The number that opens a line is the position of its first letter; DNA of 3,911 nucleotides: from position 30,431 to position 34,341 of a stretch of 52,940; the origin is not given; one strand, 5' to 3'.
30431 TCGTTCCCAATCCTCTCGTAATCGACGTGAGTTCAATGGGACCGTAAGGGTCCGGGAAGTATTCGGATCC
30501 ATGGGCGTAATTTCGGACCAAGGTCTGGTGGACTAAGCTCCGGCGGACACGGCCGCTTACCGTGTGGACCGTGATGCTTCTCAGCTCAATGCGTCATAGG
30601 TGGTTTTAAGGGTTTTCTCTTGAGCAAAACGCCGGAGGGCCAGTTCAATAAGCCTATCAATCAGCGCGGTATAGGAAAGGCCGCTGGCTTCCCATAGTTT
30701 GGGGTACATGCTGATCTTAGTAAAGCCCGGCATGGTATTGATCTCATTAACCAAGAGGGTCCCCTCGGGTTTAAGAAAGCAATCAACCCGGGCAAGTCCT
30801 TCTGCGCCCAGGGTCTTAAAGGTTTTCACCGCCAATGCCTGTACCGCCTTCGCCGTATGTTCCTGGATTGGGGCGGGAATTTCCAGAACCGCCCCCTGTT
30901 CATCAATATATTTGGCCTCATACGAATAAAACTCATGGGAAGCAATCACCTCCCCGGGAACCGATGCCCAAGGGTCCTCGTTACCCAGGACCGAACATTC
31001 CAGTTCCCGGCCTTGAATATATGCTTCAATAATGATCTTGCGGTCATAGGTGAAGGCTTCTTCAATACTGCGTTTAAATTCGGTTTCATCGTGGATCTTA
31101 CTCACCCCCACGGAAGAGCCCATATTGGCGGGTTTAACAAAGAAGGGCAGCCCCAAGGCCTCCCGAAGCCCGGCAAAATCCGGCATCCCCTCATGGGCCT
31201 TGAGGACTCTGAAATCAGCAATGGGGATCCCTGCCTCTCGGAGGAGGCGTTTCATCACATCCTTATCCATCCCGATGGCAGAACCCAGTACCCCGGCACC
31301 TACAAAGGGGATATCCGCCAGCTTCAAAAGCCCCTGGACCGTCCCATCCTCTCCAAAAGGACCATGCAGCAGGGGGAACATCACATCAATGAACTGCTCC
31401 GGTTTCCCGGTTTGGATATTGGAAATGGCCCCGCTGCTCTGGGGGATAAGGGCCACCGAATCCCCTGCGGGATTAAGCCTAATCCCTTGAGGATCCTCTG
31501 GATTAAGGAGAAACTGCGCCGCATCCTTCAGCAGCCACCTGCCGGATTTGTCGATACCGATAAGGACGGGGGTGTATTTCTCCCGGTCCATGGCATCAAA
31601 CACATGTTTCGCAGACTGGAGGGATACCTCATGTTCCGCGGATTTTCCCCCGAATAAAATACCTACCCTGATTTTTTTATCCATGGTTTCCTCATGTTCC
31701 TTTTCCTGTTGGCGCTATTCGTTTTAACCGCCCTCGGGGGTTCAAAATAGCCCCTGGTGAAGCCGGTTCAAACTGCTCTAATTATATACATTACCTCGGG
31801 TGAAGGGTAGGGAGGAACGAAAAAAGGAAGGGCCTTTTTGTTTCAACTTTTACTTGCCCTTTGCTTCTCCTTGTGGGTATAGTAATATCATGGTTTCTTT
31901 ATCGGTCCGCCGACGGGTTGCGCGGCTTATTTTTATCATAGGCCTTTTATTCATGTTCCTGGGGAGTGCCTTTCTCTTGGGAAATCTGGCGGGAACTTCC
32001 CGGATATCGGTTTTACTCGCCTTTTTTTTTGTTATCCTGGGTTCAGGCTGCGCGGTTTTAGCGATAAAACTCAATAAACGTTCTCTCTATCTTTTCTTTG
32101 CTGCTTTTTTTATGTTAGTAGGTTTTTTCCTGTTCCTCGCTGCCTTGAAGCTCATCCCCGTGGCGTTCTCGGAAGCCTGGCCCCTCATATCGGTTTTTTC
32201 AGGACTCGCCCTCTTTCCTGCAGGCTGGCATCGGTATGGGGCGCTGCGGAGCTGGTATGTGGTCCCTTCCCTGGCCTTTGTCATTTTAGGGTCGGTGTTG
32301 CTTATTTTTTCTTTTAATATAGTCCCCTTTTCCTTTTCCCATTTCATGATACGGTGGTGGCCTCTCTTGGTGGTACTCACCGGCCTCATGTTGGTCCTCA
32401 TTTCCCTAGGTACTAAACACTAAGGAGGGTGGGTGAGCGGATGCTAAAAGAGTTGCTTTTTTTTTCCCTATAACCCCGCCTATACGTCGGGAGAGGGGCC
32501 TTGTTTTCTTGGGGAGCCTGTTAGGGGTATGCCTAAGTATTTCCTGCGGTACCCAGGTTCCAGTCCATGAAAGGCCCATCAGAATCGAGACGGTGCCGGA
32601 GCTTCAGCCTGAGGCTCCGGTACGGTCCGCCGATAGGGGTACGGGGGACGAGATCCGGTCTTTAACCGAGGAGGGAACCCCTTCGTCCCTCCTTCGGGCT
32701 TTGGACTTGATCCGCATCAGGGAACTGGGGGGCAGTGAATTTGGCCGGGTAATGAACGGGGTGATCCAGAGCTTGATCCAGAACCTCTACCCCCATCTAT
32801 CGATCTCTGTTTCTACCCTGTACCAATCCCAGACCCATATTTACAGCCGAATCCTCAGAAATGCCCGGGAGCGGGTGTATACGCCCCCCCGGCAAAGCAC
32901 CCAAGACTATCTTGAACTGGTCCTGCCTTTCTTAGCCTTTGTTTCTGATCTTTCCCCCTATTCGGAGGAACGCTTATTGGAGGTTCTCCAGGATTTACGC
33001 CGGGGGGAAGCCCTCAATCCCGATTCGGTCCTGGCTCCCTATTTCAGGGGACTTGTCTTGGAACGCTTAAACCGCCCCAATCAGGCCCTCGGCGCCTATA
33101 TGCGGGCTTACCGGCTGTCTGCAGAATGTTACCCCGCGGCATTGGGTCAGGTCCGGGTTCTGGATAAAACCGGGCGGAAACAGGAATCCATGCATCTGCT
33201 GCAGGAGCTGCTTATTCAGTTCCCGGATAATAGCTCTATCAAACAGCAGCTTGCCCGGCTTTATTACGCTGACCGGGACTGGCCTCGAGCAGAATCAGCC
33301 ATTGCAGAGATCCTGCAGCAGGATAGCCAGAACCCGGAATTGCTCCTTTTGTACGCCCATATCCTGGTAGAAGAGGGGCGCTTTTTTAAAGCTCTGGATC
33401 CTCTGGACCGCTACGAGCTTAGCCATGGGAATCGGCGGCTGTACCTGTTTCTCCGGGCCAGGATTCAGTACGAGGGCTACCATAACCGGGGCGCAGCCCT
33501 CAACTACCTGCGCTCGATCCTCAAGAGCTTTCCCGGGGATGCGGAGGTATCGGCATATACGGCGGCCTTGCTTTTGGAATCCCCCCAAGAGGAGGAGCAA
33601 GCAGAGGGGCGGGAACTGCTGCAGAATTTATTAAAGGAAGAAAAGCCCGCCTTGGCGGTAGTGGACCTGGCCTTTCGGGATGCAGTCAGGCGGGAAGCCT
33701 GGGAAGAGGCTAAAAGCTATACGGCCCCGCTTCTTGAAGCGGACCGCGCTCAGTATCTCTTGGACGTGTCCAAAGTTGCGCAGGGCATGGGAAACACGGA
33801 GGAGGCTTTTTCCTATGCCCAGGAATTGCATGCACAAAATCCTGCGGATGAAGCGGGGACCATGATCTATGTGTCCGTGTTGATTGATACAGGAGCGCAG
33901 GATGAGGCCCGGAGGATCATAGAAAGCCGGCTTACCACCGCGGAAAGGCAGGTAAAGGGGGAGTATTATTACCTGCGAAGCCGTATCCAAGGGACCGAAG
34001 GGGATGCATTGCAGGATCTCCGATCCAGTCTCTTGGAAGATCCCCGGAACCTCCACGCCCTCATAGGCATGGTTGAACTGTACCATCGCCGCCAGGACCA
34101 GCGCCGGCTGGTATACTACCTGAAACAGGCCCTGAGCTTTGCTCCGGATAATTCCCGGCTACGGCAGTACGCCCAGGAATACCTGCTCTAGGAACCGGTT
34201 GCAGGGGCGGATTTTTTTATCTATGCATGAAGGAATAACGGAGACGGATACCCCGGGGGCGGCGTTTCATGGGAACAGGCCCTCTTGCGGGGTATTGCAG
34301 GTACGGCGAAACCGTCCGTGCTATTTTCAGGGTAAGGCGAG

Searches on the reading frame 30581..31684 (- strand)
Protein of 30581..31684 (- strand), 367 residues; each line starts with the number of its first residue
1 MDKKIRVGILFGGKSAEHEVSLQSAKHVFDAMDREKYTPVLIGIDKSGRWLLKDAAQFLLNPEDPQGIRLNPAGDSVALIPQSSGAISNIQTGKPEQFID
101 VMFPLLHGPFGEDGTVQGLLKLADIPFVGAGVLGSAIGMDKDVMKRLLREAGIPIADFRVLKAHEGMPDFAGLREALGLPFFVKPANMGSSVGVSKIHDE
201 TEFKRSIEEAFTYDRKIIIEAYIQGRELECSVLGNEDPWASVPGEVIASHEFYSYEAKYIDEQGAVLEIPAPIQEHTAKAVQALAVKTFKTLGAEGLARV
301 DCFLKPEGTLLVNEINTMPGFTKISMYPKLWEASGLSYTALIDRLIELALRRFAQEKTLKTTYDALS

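Call 29: search_protein_families(library=pfam, proteins=[window:30581-31684:-])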
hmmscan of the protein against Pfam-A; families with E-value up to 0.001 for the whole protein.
window:30581-31684:- (367 aa): 8 families
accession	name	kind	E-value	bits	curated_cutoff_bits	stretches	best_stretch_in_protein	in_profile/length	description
PF07478.18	Dala_Dala_lig_C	-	4.9e-72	242.2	24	1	147-347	1-204/204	D-ala D-ala ligase C-terminus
PF01820.27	Dala_Dala_lig_N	-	1.7e-35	122.6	34.6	1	6-130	1-121/121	D-ala D-ala ligase N-terminus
PF02222.28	ATP-grasp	-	7.8e-13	48.9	27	1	147-316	2-160/179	ATP-grasp domain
PF13535.11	ATP-grasp_4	-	3.9e-07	30.3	27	1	178-318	2-151/160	ATP-grasp domain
PF02786.22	CPSase_L_D2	-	2.9e-06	27.4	19.8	1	140-317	1-178/211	Carbamoyl-phosphate synthase L chain, ATP binding domain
PF01071.24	GARS_A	-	0.00011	22.6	27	1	140-237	2-103/194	Phosphoribosylglycinamide synthetase, ATP-grasp (A) domain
PF02655.19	ATP-grasp_3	-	0.00045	20.8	23.2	1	181-316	34-154/160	ATP-grasp domain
PF08443.16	RimK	-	0.00051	20.1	21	0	140-329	3-177/188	RimK-like ATP-grasp domain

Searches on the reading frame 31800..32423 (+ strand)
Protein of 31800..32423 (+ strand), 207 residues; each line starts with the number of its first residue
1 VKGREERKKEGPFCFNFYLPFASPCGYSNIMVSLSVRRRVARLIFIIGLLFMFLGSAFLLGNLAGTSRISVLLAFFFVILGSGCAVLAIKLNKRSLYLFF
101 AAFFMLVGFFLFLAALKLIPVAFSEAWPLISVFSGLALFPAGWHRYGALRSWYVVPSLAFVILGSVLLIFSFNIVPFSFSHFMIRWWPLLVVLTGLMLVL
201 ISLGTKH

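Call 80: search_protein_families(library=pfam, proteins=[window:31800-32423:+], max_evalue=0.00001)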
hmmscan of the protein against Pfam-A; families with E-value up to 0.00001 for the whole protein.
window:31800-32423:+ (207 aa): 1 family
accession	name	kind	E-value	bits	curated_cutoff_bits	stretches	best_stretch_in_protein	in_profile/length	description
PF18917.5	LiaI-LiaF-like_TM1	-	5e-09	36.5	27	1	155-198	2-41/42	LiaI-LiaF-like transmembrane region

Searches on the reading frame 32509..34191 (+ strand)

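Call 29: search_protein_families(library=pfam, proteins=[window:32509-34191:+])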
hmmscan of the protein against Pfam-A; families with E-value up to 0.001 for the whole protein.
window:32509-34191:+ (560 aa): 12 families
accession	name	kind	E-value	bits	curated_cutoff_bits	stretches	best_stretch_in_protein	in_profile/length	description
PF14559.12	TPR_19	-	4.9e-20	72.1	25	2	253-319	2-68/68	Tetratricopeptide repeat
PF23914.1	TPR_CcmH_CycH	-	5e-12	46.4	42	0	342-405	81-144/158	Cytochrome c-type biogenesis protein H TPR domain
PF13428.12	TPR_14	-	2.9e-10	40.2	23.5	0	245-284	4-43/44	Tetratricopeptide repeat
PF25062.1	ARM_TT21_N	-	2e-08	34.7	40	0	440-546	89-199/222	Tetratricopeptide repeat protein 21 N-terminal ARM repeat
PF13432.12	TPR_16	-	3e-08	34.4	32.7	0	248-302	3-57/65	Tetratricopeptide repeat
PF12895.13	ANAPC3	-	7.8e-07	29.7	27.2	0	265-325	11-73/82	Anaphase-promoting complex, cyclosome, subunit 3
PF07719.23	TPR_2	-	1.7e-06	28.2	27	0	178-204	5-31/34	Tetratricopeptide repeat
PF25060.1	ARM_TT21_2nd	-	1.8e-05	24.8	27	0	226-289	206-269/270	Tetratricopeptide repeat protein 21 second ARM domain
PF13429.12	TPR_15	-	3.1e-05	24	26.2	0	410-472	143-204/280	Tetratricopeptide repeat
PF09477.16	Type_III_YscG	-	9.6e-05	22.9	32.1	0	414-472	6-64/116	Bacterial type III secretion system chaperone protein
PF13431.12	TPR_17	-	0.00091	19.8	24.4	0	268-296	5-33/34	Tetratricopeptide repeat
PF13174.12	TPR_6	-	0.00098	20.1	26.3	0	216-240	8-32/33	Tetratricopeptide repeat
